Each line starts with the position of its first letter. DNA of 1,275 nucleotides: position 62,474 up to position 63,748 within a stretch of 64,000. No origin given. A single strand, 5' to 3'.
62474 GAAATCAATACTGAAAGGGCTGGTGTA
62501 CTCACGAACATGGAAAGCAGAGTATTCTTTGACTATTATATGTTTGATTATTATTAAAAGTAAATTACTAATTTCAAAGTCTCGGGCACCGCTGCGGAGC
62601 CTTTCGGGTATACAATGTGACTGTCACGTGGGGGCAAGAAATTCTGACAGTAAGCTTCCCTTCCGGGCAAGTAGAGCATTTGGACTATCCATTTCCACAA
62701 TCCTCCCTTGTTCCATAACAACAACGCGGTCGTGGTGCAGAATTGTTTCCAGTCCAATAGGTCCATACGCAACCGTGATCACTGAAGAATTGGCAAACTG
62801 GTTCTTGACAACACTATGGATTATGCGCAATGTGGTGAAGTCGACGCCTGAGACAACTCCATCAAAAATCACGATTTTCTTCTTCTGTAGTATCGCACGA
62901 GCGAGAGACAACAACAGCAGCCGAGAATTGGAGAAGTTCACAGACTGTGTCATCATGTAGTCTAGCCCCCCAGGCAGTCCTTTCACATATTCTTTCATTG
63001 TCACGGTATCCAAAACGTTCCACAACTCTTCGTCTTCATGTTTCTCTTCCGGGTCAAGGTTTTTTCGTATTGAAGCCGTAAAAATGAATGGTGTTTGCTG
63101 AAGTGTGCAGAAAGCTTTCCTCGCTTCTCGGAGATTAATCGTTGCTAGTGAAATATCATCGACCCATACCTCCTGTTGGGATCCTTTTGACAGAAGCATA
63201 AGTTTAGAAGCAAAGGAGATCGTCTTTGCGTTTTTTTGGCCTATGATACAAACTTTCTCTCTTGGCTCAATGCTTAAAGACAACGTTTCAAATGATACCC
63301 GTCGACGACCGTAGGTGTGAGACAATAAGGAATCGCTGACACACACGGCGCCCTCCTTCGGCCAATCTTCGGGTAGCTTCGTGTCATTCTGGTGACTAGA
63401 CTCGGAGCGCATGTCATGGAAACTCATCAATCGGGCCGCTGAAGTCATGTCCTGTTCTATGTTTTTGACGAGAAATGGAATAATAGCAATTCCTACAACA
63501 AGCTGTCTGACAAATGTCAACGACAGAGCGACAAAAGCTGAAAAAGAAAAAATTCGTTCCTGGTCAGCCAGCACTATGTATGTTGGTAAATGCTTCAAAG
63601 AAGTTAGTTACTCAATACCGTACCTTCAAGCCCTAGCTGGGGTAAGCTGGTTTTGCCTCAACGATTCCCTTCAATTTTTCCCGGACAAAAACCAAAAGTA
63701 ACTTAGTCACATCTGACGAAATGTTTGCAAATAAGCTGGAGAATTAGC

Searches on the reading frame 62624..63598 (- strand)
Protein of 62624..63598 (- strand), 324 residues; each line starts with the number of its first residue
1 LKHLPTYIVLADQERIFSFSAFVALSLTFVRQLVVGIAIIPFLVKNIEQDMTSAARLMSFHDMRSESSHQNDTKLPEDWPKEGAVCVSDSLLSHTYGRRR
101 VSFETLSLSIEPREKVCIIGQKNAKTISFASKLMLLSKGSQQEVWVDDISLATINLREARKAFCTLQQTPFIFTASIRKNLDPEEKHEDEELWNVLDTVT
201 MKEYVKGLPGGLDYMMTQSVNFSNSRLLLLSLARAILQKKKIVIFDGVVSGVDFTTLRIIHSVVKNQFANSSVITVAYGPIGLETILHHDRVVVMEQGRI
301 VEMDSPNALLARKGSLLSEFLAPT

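Call 24: search_protein_families(library=pfam, proteins=[window:62624-63598:-], max_evalue=0.01)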
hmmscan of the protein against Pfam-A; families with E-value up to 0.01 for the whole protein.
window:62624-63598:- (324 aa): 1 family
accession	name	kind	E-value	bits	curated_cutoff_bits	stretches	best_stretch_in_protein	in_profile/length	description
PF00005.33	ABC_tran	-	3.3e-06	28.2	25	1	104-246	2-133/137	ABC transporter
